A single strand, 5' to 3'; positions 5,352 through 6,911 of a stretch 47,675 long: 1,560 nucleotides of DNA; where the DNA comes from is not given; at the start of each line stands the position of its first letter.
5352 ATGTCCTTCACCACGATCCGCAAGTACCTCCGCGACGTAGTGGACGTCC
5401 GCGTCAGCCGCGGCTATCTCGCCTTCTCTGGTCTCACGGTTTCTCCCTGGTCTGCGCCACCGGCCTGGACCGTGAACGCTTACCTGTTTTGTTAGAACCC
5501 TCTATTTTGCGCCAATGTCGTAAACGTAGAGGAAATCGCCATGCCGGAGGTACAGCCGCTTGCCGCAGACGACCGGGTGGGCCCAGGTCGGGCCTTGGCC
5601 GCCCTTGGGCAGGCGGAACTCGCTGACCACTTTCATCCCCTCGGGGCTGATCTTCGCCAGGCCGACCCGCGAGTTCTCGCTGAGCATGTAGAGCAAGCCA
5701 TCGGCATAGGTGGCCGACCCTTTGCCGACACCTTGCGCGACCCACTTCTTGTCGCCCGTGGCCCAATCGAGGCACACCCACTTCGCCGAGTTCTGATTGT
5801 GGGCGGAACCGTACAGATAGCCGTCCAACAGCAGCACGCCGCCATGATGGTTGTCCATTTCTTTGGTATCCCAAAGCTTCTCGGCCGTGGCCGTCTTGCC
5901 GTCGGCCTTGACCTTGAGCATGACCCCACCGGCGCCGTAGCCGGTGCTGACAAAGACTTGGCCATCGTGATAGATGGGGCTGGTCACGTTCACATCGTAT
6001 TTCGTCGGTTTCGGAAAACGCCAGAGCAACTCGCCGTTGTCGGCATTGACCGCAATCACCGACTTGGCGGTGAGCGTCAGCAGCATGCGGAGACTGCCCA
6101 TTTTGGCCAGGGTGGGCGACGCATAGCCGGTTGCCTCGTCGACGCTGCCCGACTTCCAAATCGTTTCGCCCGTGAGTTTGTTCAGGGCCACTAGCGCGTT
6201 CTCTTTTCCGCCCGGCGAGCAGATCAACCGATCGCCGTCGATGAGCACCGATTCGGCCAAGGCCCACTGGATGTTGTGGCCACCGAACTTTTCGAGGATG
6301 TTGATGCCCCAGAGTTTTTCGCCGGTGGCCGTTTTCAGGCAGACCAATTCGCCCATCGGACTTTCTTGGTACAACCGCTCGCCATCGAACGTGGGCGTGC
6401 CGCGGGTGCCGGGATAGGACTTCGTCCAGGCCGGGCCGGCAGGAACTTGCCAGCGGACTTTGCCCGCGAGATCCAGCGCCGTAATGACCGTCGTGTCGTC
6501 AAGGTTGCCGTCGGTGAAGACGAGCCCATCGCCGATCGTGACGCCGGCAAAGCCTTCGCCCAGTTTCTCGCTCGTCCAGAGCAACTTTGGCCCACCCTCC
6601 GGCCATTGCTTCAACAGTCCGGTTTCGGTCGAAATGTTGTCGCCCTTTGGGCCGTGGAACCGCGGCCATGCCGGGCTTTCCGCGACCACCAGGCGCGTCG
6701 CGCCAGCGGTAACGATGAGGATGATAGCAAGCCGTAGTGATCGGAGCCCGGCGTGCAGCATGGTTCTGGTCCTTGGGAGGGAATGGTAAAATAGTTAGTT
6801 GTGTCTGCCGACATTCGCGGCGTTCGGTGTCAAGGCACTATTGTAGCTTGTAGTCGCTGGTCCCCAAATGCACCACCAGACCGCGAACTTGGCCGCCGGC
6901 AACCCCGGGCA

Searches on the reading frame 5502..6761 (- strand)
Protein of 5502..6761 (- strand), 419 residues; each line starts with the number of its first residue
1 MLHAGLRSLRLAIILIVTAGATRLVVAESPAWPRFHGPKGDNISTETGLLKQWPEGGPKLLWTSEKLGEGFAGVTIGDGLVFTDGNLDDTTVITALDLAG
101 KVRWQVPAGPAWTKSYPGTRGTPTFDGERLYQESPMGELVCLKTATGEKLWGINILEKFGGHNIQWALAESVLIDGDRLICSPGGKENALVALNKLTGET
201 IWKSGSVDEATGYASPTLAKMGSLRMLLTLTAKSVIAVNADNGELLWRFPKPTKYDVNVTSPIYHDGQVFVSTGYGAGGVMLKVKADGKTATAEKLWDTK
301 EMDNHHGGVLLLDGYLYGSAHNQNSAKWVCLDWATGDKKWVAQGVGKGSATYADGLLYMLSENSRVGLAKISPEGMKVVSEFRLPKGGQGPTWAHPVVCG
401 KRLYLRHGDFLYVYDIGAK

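Call 11: search_protein_families(library=pfam, proteins=[window:5502-6761:-], max_evalue=0.01)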
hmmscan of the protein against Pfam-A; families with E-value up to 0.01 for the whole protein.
window:5502-6761:- (419 aa): 4 families
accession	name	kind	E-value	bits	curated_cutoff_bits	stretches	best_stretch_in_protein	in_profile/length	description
PF13360.13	PQQ_2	-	5.4e-26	92.1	27.6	1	91-340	3-231/233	Outer membrane protein assembly factor BamB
PF01011.28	PQQ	-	6.8e-08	32.1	26.7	0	198-249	227-284/595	Glucose/ethanol/alcohol dehydrogenase, beta-propeller domain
PF13570.13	Beta-prop_ACSF4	-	2e-05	24.6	133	1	137-289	71-205/329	Beta-alanine-activating enzyme, beta-propeller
PF23727.1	Beta-prop_FAM234A_B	-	0.00086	18.4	26.4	0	191-264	55-131/467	FAM234A/B beta-propeller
